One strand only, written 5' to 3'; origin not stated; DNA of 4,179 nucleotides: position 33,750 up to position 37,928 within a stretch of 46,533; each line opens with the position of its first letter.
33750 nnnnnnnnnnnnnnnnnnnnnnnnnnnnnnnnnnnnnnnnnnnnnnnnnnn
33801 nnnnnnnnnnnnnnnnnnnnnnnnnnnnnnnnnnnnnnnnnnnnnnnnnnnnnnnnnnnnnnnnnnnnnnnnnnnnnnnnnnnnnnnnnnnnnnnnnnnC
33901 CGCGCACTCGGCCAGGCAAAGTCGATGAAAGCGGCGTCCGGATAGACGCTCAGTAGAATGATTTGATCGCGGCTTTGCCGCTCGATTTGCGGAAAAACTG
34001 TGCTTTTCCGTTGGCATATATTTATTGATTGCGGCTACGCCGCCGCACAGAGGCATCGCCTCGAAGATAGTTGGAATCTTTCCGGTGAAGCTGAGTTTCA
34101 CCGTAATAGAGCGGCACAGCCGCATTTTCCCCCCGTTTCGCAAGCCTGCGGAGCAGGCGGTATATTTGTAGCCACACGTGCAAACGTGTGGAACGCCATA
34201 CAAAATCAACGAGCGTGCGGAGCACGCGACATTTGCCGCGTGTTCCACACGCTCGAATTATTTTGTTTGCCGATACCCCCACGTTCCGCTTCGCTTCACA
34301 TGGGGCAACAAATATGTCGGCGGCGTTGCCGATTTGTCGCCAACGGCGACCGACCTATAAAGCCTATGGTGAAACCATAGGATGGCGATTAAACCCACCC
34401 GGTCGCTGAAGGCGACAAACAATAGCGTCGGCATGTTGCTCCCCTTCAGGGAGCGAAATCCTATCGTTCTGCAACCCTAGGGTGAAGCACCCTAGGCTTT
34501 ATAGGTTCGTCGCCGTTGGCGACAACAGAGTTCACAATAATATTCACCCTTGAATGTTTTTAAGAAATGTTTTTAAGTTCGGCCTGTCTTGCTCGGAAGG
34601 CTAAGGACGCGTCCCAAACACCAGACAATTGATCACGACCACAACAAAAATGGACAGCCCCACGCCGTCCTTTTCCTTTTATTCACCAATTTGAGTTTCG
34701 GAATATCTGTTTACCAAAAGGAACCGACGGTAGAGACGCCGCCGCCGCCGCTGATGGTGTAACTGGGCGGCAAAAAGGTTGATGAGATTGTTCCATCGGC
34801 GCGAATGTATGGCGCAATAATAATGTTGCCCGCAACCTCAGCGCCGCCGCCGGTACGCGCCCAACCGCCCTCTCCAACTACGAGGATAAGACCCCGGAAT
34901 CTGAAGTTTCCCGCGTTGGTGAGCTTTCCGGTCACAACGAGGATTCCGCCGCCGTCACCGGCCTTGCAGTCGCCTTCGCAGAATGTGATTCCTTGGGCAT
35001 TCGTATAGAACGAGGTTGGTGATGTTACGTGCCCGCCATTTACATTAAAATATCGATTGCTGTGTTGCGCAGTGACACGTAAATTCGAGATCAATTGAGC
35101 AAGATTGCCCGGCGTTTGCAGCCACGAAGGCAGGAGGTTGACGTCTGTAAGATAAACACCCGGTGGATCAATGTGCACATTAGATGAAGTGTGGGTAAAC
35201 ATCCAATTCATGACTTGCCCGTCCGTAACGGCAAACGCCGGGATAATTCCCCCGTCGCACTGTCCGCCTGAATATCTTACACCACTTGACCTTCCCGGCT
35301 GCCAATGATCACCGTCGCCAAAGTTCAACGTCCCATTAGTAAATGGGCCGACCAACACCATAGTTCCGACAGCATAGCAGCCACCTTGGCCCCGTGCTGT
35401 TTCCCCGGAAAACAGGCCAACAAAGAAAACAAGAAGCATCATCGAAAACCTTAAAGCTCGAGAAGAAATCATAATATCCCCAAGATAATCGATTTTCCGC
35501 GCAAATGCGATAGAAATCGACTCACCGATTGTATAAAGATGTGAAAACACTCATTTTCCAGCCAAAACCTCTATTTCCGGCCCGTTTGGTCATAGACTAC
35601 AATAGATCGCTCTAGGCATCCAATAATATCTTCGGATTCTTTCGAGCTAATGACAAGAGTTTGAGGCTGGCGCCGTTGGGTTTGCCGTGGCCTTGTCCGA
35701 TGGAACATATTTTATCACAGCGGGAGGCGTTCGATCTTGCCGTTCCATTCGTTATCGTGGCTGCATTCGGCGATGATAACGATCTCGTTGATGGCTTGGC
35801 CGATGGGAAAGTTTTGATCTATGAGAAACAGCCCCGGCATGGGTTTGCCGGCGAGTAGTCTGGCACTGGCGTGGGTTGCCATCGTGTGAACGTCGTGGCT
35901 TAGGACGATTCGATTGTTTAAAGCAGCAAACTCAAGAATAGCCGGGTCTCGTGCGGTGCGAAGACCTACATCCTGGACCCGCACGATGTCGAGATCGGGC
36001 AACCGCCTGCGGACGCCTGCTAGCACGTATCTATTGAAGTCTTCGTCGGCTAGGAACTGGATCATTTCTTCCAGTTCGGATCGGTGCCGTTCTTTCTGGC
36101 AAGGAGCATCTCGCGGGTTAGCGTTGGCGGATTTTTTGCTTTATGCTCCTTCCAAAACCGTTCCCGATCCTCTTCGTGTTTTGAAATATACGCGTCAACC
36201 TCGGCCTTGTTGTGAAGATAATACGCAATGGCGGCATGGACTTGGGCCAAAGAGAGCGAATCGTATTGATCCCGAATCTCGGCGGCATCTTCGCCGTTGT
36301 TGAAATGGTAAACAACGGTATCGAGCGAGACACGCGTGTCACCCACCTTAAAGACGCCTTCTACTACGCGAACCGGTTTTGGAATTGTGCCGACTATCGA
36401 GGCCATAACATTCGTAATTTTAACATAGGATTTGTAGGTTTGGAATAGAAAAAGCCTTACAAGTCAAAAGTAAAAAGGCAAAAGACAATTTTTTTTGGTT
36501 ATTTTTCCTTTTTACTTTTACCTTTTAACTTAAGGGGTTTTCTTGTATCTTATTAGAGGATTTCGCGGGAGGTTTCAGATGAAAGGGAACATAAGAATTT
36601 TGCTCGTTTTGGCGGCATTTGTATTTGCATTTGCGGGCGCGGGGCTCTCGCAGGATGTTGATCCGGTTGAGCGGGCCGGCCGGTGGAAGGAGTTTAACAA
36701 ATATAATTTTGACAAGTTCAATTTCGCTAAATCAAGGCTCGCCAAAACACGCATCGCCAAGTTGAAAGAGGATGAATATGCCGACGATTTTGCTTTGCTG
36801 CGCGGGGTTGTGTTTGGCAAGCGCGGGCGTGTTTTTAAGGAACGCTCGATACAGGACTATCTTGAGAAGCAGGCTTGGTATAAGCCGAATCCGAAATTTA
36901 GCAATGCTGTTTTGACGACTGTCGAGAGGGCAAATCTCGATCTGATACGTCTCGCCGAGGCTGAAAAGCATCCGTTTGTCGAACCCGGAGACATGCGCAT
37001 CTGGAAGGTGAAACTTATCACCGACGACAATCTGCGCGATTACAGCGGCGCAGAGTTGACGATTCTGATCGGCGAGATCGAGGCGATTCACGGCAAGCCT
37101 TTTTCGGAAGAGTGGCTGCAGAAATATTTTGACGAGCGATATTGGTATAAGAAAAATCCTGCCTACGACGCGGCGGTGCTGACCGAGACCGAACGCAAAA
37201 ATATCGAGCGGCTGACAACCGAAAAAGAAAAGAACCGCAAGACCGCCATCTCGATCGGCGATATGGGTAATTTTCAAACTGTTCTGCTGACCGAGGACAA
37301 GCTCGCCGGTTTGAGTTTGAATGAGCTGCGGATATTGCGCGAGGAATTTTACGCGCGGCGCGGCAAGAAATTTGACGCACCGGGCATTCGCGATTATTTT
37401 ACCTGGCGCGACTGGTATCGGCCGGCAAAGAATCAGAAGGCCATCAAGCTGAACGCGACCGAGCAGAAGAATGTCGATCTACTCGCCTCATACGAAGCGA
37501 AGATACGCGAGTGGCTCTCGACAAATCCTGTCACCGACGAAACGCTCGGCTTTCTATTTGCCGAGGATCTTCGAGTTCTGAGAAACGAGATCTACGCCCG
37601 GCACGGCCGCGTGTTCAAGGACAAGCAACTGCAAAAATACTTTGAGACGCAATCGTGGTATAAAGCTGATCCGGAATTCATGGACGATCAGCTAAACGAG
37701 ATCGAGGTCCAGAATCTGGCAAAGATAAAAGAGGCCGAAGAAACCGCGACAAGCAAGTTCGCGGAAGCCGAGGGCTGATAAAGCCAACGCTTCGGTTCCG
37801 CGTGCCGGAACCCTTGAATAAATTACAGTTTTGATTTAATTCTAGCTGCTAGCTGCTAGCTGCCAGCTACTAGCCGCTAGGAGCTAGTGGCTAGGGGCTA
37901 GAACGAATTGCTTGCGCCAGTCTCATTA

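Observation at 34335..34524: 190-nt symmetric multi-hairpin element in an ORF-free convergent gap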

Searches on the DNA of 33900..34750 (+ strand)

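Call 5: search_rna_families(source=window, start=33900, end=34750, threshold=evalue, max_evalue=10)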
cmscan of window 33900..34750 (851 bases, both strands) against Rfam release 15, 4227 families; matches with E-value up to 10: 7.
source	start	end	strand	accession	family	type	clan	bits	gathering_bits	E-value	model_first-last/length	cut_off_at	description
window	34200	34266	-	RF03957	mir-5856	Gene; miRNA;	-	23.3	90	0.028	1-70/70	no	mir-5856 microRNA precursor family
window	34209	34256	+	RF03957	mir-5856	Gene; miRNA;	-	21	90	0.13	1-70/70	no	mir-5856 microRNA precursor family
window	34209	34374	-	RF02615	BSR0626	Gene; sRNA;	-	18.1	155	1.5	1-128/128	no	Brucella sRNA 0626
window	34640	34687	-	RF04319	BTncRNA_FopS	Gene; sRNA;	-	17.7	56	5.6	26-71/71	no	Bacteroidetes FopS (family of paralogous sRNAs)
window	34629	34678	+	RF02066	STnc320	Gene; sRNA;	-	16.5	50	3.3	1-55/55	no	Salmonella enterica sRNA STnc320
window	34201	34261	-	RF03375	MIR1094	Gene; miRNA;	-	16.1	80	2.9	1-104/104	no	MIR1094 microRNA precursor family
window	33966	34025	+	RF01697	Chlorobi-RRM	Cis-reg;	-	14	45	9.5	1-73/73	no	Chlorobi-RRM RNA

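Call 73: search_dna_similar(query=window:34334-34525:+, collection=plasmids, mode=distant, max_evalue=0.001, max_rows=10)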
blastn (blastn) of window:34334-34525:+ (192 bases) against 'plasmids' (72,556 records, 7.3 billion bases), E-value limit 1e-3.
No match.

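Call 74: search_dna_similar(query=window:34334-34525:+, collection=phages, mode=distant, max_evalue=0.001, max_rows=10)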
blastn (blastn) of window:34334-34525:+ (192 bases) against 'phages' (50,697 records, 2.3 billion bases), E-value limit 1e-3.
No match.

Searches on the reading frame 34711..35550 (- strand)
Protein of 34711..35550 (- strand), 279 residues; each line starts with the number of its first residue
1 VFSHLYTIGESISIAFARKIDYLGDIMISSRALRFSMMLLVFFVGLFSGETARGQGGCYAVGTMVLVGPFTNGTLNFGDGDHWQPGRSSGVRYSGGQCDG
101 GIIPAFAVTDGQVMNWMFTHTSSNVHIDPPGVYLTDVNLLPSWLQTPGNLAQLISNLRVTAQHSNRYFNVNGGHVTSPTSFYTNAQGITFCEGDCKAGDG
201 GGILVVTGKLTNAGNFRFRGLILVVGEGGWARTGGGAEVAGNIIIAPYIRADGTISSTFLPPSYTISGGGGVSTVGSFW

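Call 10: search_protein_families(library=pfam, proteins=[window:34711-35550:-], max_evalue=0.01)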
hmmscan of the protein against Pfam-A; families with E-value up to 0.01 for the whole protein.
window:34711-35550:- (279 aa): 0 families

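Call 43: find_homologous_proteins(query=window:34711-35472:-, max_evalue=1e-10)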
Query window:34711-35472:- (253 aa): 33 proteins with E <= 1e-10 among 3816 candidates.
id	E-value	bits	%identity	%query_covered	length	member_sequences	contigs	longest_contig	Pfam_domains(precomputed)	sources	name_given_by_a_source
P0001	1.8e-160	551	100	96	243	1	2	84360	-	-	-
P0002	2.3e-125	435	78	100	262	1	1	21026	-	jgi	jgi:hypothetical protein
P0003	3.7e-36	143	44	68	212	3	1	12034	-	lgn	-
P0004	5.0e-36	143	46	66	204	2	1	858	-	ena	-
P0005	8.2e-36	142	43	77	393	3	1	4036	-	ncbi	ncbi:MAG TPA: hypothetical protein VGC97_18880, partial [Pyrinomonadaceae bacterium]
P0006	9.7e-36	142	45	77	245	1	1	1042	-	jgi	-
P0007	5.5e-32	129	43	78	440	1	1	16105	-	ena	-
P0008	1.0e-31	128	50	59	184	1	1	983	-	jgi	jgi:hypothetical protein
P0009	1.0e-31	128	48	59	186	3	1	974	-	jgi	jgi:hypothetical protein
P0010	8.5e-29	119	40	87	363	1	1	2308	-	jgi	jgi:hypothetical protein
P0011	1.4e-28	118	50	49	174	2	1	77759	-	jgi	jgi:hypothetical protein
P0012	1.6e-27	115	49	54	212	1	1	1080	-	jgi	-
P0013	3.3e-27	114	59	41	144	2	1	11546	-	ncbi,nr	ncbi:MAG TPA: hypothetical protein VNB22_16495, partial [Pyrinomonadaceae bacterium]|nr:hypothetical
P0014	1.2e-26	112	52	47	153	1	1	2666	-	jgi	jgi:hypothetical protein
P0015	3.1e-26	110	46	58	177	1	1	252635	-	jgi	jgi:hypothetical protein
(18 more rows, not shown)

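Call 44: find_encoding_contigs(protein=P0002, flank=10000)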
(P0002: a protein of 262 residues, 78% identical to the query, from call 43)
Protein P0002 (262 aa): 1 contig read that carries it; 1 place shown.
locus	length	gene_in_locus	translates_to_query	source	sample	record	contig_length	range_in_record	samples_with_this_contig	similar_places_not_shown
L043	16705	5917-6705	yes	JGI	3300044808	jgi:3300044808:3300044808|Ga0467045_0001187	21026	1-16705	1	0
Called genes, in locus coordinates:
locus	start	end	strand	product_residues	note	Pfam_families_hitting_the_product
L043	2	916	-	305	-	?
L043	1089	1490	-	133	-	PF00376:MerR, PF13411:MerR_1, PF13591:MerR_2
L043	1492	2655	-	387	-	PF00226:DnaJ, PF01556:DnaJ_C, PF00684:DnaJ_CXXCXGXG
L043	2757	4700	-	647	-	PF00012:HSP70, PF06723:MreB_Mbl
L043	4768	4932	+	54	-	-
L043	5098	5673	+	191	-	-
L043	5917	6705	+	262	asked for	-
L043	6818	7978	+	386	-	PF22560:GMT-wHTH (faint)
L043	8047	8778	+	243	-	PF07505:DUF5131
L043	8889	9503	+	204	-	PF22302:DUF6968 (weak), PF12395:DUF3658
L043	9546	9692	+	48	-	-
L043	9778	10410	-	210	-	PF13026:DUF3887 (weak)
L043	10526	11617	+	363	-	-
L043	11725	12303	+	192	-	PF06736:TMEM175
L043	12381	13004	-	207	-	PF01066:CDP-OH_P_transf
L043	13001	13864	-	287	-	PF00149:Metallophos, PF12850:Metallophos_2 (weak)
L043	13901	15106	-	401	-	PF00579:tRNA-synt_1b, PF22421:SYY_C-terminal, PF01479:S4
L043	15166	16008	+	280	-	PF03807:F420_oxidored, PF14748:P5CR_dimer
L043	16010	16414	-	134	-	PF02182:SAD_SRA (weak), PF26348:SRA_ScoMcrA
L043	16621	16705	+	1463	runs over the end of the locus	-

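Call 45: find_encoding_contigs(protein=P0001, flank=10000)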
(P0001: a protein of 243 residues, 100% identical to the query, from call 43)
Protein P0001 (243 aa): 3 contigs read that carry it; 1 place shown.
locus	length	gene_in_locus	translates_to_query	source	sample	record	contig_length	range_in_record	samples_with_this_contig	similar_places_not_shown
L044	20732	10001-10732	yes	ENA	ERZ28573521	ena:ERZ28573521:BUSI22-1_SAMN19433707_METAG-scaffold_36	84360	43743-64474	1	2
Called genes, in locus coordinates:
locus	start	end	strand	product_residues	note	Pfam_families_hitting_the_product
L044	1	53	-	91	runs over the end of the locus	-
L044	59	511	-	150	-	PF22817:ApeP-like (weak), PF07977:FabA, PF22818:ApeI-like, PF03061:4HBT (faint)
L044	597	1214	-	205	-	PF03938:OmpH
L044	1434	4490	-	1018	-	PF07244:POTRA, PF01103:Omp85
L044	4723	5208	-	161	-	PF13430:DUF4112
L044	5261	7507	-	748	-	PF01602:Adaptin_N (faint), PF02985:HEAT (faint), PF12717:Cnd1 (faint), PF13513:HEAT_EZ (faint), PF13646:HEAT_2, PF03130:HEAT_PBS (faint), PF13646:HEAT_2, PF00160:Pro_isomerase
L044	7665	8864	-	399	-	PF13308:YARHG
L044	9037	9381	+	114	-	PF04255:DUF433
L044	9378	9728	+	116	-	PF18480:DUF5615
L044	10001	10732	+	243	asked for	-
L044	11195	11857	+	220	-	-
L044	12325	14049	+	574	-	-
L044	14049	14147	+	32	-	-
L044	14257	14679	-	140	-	PF02566:OsmC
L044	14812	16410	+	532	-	PF13441:Gly-zipper_YMGG (weak)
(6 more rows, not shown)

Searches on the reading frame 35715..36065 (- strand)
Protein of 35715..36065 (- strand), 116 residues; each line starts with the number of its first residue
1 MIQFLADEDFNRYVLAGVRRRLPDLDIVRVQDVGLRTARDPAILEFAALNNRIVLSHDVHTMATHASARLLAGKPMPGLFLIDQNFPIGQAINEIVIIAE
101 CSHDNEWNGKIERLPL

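Call 10: search_protein_families(library=pfam, proteins=[window:35715-36065:-], max_evalue=0.01)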
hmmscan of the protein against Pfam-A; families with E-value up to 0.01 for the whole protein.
window:35715-36065:- (116 aa): 1 family
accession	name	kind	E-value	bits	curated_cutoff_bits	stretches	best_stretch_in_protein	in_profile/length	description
PF18480.7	DUF5615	-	3.8e-09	36.8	23.8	1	3-87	2-80/110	Domain of unknown function (DUF5615)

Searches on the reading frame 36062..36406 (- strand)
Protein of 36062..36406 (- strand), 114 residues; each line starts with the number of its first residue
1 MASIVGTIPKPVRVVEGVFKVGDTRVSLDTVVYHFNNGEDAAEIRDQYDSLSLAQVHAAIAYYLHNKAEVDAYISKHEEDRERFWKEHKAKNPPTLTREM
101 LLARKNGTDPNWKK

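Call 10: search_protein_families(library=pfam, proteins=[window:36062-36406:-], max_evalue=0.01)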
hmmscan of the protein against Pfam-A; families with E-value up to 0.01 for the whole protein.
window:36062-36406:- (114 aa): 1 family
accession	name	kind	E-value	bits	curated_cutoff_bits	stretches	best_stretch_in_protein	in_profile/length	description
PF04255.20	DUF433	-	4.9e-10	39.5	23.6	1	21-63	14-56/56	Protein of unknown function (DUF433)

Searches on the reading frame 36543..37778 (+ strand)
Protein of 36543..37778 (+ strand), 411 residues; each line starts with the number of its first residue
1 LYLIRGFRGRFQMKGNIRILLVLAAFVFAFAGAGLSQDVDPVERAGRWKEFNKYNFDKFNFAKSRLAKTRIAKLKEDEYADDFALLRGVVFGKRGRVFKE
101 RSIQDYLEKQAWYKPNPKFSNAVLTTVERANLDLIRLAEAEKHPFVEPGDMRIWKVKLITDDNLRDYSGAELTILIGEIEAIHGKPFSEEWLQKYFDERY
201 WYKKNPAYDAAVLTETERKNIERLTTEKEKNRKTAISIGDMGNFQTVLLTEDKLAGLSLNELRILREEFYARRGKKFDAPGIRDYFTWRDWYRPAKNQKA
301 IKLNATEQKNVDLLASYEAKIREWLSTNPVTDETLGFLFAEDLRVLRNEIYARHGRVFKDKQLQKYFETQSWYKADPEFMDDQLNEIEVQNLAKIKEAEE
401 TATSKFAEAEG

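Call 10: search_protein_families(library=pfam, proteins=[window:36543-37778:+], max_evalue=0.01)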
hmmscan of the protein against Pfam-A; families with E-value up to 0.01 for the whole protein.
window:36543-37778:+ (411 aa): 1 family
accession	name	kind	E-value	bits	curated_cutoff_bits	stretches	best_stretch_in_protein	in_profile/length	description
PF13308.11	YARHG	-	1.9e-59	198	27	4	324-399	7-84/85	YARHG domain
